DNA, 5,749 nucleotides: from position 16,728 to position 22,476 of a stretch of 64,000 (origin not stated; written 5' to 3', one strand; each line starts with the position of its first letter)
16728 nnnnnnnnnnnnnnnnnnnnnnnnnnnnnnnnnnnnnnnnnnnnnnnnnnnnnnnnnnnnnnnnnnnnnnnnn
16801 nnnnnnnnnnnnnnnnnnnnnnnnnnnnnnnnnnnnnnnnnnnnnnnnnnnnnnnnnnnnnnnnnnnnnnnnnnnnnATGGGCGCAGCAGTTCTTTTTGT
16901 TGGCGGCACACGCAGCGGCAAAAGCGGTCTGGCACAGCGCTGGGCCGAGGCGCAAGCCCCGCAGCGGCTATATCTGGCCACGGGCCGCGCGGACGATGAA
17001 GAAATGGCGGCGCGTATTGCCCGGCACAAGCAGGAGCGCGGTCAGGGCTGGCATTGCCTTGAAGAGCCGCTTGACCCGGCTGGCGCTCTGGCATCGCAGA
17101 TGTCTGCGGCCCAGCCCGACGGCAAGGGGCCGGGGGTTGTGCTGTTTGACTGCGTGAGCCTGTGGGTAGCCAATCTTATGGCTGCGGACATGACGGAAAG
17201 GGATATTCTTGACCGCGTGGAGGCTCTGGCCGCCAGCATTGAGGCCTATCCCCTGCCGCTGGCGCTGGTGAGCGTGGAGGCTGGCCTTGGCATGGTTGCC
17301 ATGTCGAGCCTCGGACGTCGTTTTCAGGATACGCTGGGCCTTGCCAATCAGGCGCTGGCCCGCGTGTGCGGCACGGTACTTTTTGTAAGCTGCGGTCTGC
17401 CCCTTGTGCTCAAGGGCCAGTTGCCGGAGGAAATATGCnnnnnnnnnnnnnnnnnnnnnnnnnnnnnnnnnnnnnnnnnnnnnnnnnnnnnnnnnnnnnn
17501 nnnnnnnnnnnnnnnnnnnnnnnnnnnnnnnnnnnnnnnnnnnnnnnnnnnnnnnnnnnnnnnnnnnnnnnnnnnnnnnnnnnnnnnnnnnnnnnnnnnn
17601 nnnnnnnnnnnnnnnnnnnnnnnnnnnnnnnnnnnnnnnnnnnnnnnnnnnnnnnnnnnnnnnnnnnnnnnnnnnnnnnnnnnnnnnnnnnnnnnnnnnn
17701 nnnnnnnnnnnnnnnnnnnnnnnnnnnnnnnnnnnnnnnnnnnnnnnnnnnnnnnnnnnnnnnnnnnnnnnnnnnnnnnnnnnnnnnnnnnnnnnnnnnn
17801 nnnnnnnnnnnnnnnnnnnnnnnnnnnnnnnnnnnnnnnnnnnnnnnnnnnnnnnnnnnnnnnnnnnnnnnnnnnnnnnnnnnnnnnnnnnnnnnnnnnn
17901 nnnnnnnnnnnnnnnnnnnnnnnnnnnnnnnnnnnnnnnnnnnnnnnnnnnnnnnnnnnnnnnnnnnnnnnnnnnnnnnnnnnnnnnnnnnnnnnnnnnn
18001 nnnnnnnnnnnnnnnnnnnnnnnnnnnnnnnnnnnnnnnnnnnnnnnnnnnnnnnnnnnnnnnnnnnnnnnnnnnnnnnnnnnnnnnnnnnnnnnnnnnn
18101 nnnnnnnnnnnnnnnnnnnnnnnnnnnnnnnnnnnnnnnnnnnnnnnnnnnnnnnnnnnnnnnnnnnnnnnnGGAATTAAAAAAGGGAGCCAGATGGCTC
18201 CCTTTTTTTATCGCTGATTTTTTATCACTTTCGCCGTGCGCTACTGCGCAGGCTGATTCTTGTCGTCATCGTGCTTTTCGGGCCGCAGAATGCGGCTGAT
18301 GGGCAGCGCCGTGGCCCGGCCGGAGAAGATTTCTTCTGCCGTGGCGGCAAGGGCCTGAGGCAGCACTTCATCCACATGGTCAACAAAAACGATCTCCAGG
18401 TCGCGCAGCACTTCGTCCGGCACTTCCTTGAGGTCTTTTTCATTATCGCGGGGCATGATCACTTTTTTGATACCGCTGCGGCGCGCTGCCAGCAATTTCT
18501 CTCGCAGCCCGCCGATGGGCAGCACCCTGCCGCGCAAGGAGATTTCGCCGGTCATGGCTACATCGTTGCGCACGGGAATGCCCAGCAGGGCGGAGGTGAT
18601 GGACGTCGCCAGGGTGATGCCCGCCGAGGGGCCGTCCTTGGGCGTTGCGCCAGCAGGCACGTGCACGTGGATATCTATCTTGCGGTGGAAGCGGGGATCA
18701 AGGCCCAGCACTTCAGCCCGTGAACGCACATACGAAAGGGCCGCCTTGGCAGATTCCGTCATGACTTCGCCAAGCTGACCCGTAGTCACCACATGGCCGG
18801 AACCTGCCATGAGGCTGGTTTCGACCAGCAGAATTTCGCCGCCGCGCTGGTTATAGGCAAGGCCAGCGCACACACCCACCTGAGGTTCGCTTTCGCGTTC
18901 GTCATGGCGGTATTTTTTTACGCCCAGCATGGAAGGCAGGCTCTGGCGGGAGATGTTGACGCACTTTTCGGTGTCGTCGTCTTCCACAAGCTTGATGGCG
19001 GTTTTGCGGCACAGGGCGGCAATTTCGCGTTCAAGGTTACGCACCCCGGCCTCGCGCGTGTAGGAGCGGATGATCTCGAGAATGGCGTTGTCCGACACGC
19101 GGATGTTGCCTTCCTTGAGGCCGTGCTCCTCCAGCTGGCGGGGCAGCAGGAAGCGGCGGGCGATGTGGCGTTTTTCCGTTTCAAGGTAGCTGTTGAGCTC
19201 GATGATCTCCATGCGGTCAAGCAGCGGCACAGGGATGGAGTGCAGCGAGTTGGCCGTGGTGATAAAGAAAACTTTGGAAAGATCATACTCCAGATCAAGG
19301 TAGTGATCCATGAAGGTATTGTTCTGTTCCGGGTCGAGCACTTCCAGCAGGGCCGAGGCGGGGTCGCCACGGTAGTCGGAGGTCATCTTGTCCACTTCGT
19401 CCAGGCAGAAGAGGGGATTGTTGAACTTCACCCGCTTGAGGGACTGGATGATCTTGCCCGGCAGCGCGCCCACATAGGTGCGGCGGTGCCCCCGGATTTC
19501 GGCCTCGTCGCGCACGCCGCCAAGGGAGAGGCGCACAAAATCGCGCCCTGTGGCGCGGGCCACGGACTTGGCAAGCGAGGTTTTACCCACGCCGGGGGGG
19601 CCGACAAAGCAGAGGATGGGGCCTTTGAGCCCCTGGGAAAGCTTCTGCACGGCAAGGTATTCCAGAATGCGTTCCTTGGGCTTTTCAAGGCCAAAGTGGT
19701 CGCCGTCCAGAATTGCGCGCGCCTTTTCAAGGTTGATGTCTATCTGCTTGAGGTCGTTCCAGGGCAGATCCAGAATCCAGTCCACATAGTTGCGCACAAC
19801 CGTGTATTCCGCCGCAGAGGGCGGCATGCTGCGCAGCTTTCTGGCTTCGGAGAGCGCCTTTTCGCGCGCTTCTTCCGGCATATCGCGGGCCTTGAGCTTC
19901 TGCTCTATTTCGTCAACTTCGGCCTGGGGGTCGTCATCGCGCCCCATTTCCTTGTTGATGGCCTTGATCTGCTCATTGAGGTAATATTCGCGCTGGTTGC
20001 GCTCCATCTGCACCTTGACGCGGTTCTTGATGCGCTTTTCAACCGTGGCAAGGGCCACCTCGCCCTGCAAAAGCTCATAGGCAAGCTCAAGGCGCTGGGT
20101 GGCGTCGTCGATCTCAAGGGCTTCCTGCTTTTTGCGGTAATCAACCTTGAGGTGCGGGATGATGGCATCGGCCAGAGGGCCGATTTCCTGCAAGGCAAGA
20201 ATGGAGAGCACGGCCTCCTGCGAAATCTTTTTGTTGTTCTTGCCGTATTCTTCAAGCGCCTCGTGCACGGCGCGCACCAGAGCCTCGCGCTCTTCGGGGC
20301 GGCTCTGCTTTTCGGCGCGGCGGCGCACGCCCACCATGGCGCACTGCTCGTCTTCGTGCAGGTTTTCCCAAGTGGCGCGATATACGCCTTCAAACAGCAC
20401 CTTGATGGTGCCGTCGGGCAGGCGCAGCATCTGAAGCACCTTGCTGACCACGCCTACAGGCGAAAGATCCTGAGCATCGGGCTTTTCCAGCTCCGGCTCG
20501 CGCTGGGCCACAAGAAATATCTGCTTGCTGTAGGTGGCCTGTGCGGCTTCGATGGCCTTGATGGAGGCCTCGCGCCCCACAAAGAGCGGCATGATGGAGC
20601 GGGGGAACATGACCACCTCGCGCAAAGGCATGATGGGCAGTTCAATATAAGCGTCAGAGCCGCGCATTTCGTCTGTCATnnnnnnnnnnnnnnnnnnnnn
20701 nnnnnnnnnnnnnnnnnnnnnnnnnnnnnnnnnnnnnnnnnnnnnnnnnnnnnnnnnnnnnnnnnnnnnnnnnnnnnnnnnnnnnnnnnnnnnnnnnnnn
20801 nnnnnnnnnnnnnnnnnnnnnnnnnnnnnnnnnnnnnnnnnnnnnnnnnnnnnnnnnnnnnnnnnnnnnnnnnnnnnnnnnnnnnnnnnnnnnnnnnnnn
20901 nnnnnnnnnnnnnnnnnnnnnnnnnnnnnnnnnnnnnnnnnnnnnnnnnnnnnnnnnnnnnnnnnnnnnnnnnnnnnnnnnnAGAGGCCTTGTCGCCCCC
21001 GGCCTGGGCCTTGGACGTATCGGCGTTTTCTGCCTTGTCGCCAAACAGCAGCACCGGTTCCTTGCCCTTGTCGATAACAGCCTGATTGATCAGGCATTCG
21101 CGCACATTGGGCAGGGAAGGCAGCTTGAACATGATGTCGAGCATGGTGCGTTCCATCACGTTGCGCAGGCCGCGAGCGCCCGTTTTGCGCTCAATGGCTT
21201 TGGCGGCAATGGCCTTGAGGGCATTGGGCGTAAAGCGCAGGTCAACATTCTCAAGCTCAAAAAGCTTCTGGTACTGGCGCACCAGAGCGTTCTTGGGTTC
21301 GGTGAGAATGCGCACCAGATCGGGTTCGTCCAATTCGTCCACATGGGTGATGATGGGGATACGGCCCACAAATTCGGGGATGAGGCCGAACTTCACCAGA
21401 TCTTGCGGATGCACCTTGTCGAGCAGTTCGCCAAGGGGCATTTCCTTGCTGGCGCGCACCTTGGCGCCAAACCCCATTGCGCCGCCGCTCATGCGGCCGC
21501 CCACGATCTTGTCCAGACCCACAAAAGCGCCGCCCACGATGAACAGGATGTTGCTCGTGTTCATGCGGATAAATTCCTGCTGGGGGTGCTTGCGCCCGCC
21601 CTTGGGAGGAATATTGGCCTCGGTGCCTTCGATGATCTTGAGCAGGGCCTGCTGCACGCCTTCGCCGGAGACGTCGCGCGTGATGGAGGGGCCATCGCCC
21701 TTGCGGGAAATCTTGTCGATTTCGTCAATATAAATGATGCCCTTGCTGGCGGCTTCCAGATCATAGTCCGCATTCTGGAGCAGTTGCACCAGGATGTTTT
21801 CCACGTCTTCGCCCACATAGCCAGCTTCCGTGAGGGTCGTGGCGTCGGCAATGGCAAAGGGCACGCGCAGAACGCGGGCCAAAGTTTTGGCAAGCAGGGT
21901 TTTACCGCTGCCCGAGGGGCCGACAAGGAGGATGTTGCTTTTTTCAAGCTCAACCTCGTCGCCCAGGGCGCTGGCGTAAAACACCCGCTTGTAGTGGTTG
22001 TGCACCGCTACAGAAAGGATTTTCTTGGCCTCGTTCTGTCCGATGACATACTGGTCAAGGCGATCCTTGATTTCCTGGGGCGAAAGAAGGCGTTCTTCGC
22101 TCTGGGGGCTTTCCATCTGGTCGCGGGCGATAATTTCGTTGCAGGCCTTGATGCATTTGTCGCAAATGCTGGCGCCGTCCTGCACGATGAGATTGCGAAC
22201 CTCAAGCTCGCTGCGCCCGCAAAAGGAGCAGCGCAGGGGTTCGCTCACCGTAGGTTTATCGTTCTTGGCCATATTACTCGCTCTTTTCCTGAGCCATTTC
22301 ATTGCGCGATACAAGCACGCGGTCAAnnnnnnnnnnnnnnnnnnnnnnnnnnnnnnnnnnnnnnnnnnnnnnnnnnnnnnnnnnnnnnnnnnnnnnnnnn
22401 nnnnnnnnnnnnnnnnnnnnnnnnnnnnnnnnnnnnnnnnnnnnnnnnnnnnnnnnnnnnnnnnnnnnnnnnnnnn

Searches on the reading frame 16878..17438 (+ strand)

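Call 7: search_protein_families(library=pfam, proteins=[window:16878-17438:+], max_evalue=0.001)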
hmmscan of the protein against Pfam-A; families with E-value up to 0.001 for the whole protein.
window:16878-17438:+ (187 aa): 1 family
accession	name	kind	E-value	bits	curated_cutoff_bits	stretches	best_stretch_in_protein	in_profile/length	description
PF02283.22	CobU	-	1.3e-47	161.9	27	1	5-177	1-167/168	Cobinamide kinase / cobinamide phosphate guanyltransferase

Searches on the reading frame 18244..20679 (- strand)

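Call 8: search_protein_families(library=pfam, proteins=[window:18244-20679:-], max_evalue=0.001)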
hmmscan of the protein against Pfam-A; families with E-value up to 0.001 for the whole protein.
window:18244-20679:- (812 aa): 8 families
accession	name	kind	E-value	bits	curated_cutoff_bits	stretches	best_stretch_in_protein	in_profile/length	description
PF05362.19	Lon_C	-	8.9e-88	293.6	21.1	1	576-778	2-204/205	Lon protease (S16) C-terminal proteolytic domain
PF02190.22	LON_substr_bdg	-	1.3e-44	153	28.7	1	13-205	1-199/200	ATP-dependent protease La (LON) substrate-binding domain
PF00004.35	AAA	-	1.5e-26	93.9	21.2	1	356-494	1-127/131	ATPase family associated with various cellular activities (AAA)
PF22667.2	Lon_lid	-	2e-24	85.5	27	1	517-571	1-55/57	Lon protease AAA+ ATPase lid domain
PF13541.12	ChlI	-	1.3e-08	35.2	27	1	669-746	44-121/121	Subunit ChlI of Mg-chelatase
PF07728.20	AAA_5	-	3.4e-06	27.6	22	1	356-481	2-130/139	AAA domain (dynein-related subfamily)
PF08298.17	AAA_PrkA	-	0.00066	19.3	25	0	310-375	42-107/358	PrkA AAA domain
PF13191.12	AAA_16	-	0.00079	20.4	32.6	0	344-384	16-55/167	AAA ATPase domain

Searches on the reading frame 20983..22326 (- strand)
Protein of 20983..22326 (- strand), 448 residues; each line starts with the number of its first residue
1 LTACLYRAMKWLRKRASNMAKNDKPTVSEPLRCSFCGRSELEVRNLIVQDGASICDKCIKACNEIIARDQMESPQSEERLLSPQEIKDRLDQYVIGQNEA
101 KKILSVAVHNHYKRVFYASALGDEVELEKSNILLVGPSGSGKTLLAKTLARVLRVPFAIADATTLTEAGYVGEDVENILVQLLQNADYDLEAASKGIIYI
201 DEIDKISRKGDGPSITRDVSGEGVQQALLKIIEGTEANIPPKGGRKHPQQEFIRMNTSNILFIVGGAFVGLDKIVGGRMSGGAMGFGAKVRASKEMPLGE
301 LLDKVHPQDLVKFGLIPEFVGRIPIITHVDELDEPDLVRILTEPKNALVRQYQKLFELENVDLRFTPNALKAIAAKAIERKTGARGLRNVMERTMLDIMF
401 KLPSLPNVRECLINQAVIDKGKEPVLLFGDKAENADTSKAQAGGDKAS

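Call 27: search_protein_families(library=pfam, proteins=[window:20983-22326:-], max_evalue=0.01)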
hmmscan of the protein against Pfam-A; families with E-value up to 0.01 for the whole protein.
window:20983-22326:- (448 aa): 17 families
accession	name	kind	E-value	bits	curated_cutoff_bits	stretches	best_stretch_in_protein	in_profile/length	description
PF07724.20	AAA_2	-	2.7e-30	106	27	1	128-326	2-166/166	AAA domain (Cdc48 subfamily)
PF00004.35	AAA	-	2.8e-16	60.6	21.2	1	132-249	1-99/131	ATPase family associated with various cellular activities (AAA)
PF06689.19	zf-C4_ClpX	-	7.5e-14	51.8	27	1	32-67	2-38/39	ClpX C4-type zinc finger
PF10431.15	ClpB_D2-small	-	2.9e-12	46.9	21.9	1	332-404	1-69/81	C-terminal, D2-small domain, of ClpB protein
PF07728.20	AAA_5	-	5.2e-07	30.2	22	1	131-208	1-80/139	AAA domain (dynein-related subfamily)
PF13401.12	AAA_22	-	1.4e-05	25.9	27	1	129-207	5-97/130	AAA domain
PF05496.18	RuvB_N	-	2e-05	24.9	27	1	89-209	5-99/159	Holliday junction DNA helicase RuvB P-loop domain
PF01078.27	Mg_chelatase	-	4.7e-05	23.3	20.3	1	130-153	23-46/207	Magnesium chelatase, subunit ChlI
PF13191.12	AAA_16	-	0.00019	22.4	32.6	1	129-156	24-51/167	AAA ATPase domain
PF00158.32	Sigma54_activat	-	0.00037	20.7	20.2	0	124-151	17-44/168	Sigma-54 interaction domain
PF14532.12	Sigma54_activ_2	-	0.00045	20.9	25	1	126-209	18-84/138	Sigma-54 interaction domain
PF00493.29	MCM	-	0.00058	19.5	23.3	1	92-208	24-135/224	MCM P-loop domain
PF12775.13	AAA_7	-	0.0017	18.4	25.8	0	128-154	32-58/181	P-loop containing dynein motor region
PF13173.12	AAA_14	-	0.0024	18.3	27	1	131-207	4-75/129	AAA domain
PF00005.33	ABC_tran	-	0.0038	18.3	25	1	130-154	12-36/137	ABC transporter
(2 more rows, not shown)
